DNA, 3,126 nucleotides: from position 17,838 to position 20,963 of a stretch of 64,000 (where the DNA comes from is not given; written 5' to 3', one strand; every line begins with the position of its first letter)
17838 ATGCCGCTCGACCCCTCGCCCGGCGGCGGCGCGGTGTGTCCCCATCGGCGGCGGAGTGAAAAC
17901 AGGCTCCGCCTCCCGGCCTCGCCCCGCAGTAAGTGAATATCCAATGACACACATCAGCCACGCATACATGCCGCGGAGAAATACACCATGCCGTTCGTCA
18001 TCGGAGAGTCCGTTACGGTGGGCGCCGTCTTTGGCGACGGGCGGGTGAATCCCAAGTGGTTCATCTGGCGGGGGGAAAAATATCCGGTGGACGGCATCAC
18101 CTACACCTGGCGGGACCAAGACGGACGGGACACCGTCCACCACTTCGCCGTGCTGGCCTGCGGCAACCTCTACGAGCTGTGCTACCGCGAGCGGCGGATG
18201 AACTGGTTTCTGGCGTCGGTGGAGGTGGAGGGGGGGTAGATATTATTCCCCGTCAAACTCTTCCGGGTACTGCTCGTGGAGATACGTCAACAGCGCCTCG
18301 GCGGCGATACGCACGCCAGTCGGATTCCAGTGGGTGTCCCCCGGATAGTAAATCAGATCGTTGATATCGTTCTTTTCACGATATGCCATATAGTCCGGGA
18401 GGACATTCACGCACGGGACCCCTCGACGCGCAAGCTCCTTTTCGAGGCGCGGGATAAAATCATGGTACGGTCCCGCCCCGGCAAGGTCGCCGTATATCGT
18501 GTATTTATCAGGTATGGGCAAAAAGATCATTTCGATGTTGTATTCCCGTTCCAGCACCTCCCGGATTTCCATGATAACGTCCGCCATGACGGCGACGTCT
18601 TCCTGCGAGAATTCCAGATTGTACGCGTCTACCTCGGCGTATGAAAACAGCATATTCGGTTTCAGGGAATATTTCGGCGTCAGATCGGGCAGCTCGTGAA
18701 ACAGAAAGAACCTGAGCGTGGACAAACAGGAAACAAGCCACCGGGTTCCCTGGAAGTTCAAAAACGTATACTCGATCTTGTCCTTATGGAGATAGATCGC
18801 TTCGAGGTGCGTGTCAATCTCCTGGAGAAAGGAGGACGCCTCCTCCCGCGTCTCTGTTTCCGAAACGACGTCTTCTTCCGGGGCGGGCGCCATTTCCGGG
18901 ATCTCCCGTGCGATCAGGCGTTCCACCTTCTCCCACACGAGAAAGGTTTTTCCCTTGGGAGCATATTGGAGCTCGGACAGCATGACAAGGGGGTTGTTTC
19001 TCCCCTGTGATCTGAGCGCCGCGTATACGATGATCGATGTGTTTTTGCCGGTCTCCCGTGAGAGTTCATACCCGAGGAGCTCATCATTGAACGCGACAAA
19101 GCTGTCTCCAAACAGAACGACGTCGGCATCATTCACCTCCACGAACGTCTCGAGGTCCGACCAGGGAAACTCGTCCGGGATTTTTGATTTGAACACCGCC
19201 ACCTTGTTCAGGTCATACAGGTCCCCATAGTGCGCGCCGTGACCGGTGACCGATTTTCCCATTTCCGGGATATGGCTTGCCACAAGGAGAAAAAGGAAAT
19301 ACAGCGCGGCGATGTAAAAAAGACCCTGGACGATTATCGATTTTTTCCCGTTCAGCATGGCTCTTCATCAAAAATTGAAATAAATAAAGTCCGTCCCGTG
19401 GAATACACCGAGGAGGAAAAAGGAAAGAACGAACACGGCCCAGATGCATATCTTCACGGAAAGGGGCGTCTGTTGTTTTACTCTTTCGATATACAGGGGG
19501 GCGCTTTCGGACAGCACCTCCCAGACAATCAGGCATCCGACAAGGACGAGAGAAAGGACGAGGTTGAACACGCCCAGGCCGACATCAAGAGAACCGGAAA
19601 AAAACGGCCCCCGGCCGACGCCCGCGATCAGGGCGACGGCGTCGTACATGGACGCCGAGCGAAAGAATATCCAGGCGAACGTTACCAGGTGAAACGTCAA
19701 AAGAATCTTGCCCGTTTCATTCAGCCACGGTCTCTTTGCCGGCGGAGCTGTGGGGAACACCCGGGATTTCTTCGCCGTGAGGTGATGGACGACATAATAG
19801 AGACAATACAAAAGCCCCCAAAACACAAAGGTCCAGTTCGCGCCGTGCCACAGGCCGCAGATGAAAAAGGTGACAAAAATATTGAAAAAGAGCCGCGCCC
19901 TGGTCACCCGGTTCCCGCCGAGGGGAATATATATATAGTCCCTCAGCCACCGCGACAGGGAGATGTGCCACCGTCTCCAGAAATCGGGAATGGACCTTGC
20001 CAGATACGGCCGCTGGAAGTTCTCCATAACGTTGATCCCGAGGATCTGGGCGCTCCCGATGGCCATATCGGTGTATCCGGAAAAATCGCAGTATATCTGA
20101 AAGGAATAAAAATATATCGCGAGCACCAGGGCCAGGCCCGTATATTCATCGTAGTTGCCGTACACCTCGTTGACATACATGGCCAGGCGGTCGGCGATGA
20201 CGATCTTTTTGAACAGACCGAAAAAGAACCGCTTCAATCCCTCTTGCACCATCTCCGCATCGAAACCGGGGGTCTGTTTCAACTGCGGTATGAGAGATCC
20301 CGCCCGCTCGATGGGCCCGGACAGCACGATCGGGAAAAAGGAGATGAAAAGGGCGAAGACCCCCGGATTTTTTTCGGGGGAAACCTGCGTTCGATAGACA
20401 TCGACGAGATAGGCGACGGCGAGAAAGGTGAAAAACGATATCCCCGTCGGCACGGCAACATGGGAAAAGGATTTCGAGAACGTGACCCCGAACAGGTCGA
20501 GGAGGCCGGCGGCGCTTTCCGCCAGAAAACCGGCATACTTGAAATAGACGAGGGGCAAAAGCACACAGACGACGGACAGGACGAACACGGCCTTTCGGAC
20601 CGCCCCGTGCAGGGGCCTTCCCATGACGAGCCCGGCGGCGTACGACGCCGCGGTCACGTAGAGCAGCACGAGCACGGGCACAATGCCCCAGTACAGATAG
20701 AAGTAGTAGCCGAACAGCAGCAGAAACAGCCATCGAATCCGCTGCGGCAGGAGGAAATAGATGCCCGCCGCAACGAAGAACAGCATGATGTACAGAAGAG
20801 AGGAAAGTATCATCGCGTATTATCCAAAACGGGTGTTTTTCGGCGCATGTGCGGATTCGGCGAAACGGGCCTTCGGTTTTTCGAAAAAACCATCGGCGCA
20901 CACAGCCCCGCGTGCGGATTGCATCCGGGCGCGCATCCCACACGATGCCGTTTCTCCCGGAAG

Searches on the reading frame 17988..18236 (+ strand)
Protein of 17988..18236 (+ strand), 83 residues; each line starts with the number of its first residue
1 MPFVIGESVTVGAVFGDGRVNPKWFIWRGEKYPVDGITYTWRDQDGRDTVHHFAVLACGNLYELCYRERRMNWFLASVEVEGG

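Call 59: find_homologous_proteins(query=window:17988-18236:+, max_evalue=1e-8)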
Query window:17988-18236:+ (83 aa): 2 proteins with E <= 1e-8 among 2 candidates.
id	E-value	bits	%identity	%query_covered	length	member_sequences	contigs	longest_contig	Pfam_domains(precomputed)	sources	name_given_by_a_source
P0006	2.7e-51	189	95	100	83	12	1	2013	-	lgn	-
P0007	4.1e-31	124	65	99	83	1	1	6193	-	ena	-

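Call 60: find_encoding_contigs(protein=P0006, flank=10000, max_places=10)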
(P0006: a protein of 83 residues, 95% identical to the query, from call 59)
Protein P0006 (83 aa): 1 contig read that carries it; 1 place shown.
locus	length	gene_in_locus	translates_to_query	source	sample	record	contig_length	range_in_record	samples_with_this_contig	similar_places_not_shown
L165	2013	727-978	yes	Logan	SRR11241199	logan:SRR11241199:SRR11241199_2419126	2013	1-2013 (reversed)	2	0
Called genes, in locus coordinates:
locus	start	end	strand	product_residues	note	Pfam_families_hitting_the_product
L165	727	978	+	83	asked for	-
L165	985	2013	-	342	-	?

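Call 61: find_encoding_contigs(protein=P0007, flank=10000, max_places=10)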
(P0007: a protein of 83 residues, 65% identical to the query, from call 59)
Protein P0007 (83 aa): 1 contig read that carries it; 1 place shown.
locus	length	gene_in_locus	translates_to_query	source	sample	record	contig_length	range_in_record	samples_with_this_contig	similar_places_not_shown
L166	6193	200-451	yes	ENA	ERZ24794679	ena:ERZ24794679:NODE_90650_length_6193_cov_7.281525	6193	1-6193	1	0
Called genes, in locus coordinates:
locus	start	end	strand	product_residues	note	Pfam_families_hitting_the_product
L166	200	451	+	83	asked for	-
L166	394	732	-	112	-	-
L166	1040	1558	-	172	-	PF13302:Acetyltransf_3, PF13420:Acetyltransf_4, PF13523:Acetyltransf_8, PF00583:Acetyltransf_1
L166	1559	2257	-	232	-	PF01209:Ubie_methyltran, PF13489:Methyltransf_23, PF01170:UPF0020 (faint), PF13847:Methyltransf_31, PF08241:Methyltransf_11, PF08242:Methyltransf_12, PF13649:Methyltransf_25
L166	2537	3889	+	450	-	PF01523:PmbA_TldD_1st, PF19290:PmbA_TldD_2nd, PF19289:PmbA_TldD_3rd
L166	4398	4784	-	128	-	PF10947:DUF2628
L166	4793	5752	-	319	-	PF00005:ABC_tran, PF13304:AAA_21, PF13732:DrrA1-3_C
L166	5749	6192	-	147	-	?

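Call 83: list_cluster_members(proteins=[P0006, P0007, P0002, P0001])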
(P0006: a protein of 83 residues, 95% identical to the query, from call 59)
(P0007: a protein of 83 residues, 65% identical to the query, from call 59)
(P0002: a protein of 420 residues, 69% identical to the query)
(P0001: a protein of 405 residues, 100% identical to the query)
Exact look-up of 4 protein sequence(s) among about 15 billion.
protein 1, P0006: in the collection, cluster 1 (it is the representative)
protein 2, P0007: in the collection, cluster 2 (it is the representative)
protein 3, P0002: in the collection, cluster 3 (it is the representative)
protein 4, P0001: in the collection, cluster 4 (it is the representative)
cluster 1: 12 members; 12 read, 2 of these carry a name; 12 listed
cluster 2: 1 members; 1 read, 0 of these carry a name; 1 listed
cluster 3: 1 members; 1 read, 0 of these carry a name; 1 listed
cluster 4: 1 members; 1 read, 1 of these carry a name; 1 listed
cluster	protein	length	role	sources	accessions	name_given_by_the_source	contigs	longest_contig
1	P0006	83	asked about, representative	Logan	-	-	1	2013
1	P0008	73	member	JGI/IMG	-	hypothetical protein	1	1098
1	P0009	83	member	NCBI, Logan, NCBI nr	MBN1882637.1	MAG: hypothetical protein JW885_10725 [Deltaproteobacteria bacterium] | hypothetical protein [Candidatus Zymogenaceae bacterium]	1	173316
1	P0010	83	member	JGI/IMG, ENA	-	-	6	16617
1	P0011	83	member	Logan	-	-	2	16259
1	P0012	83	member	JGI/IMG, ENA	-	-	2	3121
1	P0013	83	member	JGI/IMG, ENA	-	-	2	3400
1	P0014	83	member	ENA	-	-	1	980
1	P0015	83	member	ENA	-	-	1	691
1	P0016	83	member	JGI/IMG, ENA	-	-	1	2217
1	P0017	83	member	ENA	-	-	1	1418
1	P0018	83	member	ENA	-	-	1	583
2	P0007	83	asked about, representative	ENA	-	-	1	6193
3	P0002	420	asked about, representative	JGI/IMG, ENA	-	-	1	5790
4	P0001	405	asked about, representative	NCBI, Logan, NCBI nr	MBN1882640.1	MAG: hypothetical protein JW885_10740 [Deltaproteobacteria bacterium] | hypothetical protein [Candidatus Zymogenaceae bacterium]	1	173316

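Call 84: find_encoding_contigs(protein=P0010, flank=10000, max_places=10)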
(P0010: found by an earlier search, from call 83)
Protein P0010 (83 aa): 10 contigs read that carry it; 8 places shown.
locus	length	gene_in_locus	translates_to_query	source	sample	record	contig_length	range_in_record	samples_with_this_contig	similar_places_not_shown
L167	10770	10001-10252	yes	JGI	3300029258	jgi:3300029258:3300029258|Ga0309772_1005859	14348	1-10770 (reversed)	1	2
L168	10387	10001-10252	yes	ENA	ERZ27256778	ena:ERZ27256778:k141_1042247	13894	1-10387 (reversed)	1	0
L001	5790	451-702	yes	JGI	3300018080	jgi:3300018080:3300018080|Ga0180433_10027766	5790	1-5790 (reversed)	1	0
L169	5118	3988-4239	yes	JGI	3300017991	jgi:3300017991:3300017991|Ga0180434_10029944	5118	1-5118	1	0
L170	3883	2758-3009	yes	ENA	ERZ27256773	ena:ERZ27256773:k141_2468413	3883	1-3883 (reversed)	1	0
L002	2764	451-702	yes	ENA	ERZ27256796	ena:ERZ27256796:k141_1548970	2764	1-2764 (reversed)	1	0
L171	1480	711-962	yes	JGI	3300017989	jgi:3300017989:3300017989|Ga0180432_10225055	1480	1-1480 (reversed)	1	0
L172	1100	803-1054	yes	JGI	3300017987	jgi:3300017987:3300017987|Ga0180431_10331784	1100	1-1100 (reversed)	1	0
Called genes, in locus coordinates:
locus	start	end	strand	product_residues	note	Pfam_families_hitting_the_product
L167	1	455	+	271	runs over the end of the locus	PF14697:Fer4_21 (faint), PF12797:Fer4_2 (faint), PF12838:Fer4_7, PF13187:Fer4_9 (weak), PF13247:Fer4_11, PF12838:Fer4_7 (weak), PF00037:Fer4 (weak), PF09163:Form-deh_trans, +3 more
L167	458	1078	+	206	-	PF01292:Ni_hydr_CYTB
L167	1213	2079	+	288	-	PF24859:FdhE_central (weak), PF24860:FdhE_C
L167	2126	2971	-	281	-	PF02634:FdhD-NarQ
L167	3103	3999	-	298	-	PF00478:IMPDH (weak), PF03060:NMO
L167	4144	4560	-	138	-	PF01047:MarR, PF12802:MarR_2, PF13463:HTH_27 (faint)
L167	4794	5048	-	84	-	-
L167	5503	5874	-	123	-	PF04993:TfoX_N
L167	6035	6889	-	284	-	PF13365:Trypsin_2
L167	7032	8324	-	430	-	-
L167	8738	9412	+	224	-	PF01726:LexA_DNA_bind, PF00717:Peptidase_S24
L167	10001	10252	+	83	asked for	-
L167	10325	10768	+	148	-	?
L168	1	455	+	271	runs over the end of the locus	PF14697:Fer4_21 (faint), PF12797:Fer4_2 (faint), PF12838:Fer4_7, PF13187:Fer4_9 (weak), PF13247:Fer4_11, PF12838:Fer4_7 (weak), PF00037:Fer4 (weak), PF09163:Form-deh_trans, +3 more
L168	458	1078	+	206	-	PF01292:Ni_hydr_CYTB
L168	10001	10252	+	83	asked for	-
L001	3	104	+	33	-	?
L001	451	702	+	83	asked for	-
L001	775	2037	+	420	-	-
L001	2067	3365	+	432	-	PF00817:IMS, PF11798:IMS_HHH (weak), PF21999:IMS_HHH_1, PF11799:IMS_C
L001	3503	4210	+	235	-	-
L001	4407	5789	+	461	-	?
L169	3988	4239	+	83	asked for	-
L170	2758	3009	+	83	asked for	-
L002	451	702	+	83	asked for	-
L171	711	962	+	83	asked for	-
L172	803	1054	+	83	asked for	-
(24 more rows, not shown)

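Call 85: find_encoding_contigs(protein=P0011, flank=10000, max_places=10)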
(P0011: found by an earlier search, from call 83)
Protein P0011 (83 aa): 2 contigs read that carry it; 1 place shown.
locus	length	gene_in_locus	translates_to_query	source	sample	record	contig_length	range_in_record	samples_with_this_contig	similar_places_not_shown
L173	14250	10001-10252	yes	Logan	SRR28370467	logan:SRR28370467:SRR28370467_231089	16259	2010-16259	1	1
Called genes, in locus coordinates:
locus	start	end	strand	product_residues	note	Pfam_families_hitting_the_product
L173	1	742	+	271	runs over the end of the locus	PF12797:Fer4_2 (faint), PF12838:Fer4_7, PF13187:Fer4_9 (weak), PF13237:Fer4_10 (weak), PF13247:Fer4_11, PF12838:Fer4_7 (weak), PF00037:Fer4 (weak), PF09163:Form-deh_trans, +3 more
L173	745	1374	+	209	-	PF01292:Ni_hydr_CYTB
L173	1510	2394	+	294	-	PF24859:FdhE_central, PF24860:FdhE_C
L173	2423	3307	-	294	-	PF02634:FdhD-NarQ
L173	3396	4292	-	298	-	PF00478:IMPDH (faint), PF03060:NMO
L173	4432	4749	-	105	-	PF01047:MarR, PF12802:MarR_2, PF13463:HTH_27 (faint), PF13601:HTH_34 (weak)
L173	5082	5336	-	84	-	-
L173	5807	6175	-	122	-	PF04993:TfoX_N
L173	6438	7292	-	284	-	PF13365:Trypsin_2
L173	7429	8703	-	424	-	-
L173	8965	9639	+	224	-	PF01726:LexA_DNA_bind, PF00717:Peptidase_S24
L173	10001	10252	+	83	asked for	-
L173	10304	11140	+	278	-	PF14022:DUF4238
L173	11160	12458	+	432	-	PF00817:IMS, PF11798:IMS_HHH (weak), PF21999:IMS_HHH_1, PF11799:IMS_C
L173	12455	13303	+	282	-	-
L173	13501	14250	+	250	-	?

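Call 87: search_protein_families(library=padloc, proteins=[L173:10304-11137:+], max_evalue=0.01)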
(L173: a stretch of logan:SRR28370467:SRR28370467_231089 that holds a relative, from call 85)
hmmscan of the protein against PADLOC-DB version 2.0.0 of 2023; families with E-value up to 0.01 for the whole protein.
L173:10304-11137:+ (278 aa): 1 family
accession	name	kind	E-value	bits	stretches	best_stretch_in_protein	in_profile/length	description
PDLC03000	DUF4238-Pers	-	0.00071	17.1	1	4-206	8-228/309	-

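Call 88: search_protein_families(library=pfam, proteins=[L173:10304-11137:+, L166:394-729:-, L173:12455-13300:+], max_evalue=0.01)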
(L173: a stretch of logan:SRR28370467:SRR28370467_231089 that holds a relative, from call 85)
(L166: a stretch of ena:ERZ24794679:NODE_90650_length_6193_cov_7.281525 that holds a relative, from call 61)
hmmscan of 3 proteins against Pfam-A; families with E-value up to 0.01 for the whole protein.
L173:10304-11137:+ (278 aa): 1 family
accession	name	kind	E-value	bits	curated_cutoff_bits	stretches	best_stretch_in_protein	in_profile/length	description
PF14022.11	DUF4238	-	3.1e-26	92.9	27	1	2-261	1-280/281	Protein of unknown function (DUF4238)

L166:394-729:- (111 aa): 0 families

L173:12455-13300:+ (282 aa): 0 families

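Call 91: find_encoding_contigs(protein=P0012, flank=10000, max_places=10)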
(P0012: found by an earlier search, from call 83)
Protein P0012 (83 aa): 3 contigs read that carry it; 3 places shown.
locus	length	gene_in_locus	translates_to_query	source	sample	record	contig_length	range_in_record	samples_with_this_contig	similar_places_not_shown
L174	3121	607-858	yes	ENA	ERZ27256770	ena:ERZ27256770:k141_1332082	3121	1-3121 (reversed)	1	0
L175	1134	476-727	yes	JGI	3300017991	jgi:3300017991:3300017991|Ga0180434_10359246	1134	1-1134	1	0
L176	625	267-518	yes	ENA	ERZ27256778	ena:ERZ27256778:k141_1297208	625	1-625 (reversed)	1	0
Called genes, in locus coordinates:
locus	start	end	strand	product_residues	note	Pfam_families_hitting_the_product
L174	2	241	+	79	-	?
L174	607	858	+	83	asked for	-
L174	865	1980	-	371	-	PF16822:ALGX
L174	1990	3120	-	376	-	?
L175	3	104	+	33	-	?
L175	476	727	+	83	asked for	-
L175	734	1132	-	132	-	?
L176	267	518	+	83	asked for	-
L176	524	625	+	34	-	?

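Call 92: find_encoding_contigs(protein=P0013, flank=10000, max_places=10)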
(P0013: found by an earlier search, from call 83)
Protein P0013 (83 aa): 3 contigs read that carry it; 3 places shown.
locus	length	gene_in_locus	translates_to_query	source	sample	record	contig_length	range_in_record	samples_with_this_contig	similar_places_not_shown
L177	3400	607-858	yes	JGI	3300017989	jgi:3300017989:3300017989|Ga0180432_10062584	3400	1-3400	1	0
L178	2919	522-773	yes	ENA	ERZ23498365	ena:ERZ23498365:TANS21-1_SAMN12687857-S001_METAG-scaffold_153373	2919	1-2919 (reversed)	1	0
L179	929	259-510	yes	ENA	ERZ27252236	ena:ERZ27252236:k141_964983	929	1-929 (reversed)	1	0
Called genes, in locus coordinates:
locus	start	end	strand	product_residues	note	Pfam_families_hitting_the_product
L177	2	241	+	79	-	?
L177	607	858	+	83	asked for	-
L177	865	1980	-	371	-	PF16822:ALGX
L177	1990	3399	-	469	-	?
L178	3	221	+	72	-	?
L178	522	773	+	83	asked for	-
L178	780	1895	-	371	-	PF16822:ALGX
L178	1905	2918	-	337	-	?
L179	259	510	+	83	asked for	-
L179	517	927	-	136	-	?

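Call 93: find_encoding_contigs(protein=P0016, flank=10000, max_places=10)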
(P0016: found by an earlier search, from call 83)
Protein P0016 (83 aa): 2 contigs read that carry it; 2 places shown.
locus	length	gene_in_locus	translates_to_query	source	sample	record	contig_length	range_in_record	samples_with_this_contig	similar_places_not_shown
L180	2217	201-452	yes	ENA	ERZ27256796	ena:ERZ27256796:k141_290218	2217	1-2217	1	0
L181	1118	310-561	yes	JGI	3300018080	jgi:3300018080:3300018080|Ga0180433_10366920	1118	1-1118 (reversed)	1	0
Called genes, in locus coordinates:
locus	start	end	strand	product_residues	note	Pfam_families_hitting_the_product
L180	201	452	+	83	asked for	-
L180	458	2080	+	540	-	PF13424:TPR_12 (weak), PF00515:TPR_1, PF18733:HEPN_LA2681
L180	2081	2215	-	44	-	?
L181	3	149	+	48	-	?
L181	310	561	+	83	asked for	-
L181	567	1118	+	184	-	?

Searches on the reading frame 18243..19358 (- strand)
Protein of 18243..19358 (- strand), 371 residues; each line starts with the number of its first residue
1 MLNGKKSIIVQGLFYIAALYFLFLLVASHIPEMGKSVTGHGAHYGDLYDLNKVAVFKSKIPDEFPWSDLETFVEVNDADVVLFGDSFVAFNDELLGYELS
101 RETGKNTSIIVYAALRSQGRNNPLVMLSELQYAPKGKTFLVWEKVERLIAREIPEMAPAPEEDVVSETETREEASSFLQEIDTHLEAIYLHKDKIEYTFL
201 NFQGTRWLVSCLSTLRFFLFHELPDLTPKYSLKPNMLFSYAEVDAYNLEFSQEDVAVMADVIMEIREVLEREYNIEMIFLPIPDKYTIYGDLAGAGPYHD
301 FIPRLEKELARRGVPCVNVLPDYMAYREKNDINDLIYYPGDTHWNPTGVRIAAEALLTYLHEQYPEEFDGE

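Call 7: search_protein_families(library=pfam, proteins=[window:18243-19358:-], max_evalue=0.01)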
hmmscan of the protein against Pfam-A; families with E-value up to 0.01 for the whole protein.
window:18243-19358:- (371 aa): 1 family
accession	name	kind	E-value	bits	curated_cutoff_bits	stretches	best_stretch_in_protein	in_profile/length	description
PF16822.11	ALGX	-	1.1e-11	45.3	26.5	1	249-363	20-133/268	SGNH hydrolase-like domain, acetyltransferase AlgX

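Call 87: search_protein_families(library=padloc, proteins=[window:18243-19355:-], max_evalue=0.01)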
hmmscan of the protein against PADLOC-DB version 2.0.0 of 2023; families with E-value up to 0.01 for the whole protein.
window:18243-19355:- (370 aa): 0 families

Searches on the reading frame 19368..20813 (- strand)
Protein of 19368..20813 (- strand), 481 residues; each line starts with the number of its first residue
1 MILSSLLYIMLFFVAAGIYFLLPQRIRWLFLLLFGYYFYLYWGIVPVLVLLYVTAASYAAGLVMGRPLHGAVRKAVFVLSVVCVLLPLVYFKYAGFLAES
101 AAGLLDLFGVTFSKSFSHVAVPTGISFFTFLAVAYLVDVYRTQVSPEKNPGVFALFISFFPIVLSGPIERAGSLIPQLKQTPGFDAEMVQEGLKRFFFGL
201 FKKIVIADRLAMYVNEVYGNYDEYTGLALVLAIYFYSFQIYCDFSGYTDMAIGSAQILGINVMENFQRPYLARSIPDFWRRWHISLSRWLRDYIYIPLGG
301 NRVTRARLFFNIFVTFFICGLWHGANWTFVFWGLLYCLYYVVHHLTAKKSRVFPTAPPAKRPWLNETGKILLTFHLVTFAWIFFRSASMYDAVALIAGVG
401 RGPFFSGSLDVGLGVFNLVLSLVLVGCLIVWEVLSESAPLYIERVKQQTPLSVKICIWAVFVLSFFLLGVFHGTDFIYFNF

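Call 7: search_protein_families(library=pfam, proteins=[window:19368-20813:-], max_evalue=0.01)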
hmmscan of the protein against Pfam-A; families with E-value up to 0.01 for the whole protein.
window:19368-20813:- (481 aa): 2 families
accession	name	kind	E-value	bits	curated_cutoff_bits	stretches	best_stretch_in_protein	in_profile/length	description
PF03062.24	MBOAT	-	1.4e-29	103.9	27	1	153-371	84-322/337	MBOAT, membrane-bound O-acyltransferase family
PF13813.11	MBOAT_2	-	2.8e-05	24.8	25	1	265-325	4-66/85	Membrane bound O-acyl transferase family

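Call 87: search_protein_families(library=padloc, proteins=[window:19368-20810:-], max_evalue=0.01)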
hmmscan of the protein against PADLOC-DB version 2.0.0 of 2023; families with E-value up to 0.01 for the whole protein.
window:19368-20810:- (480 aa): 0 families
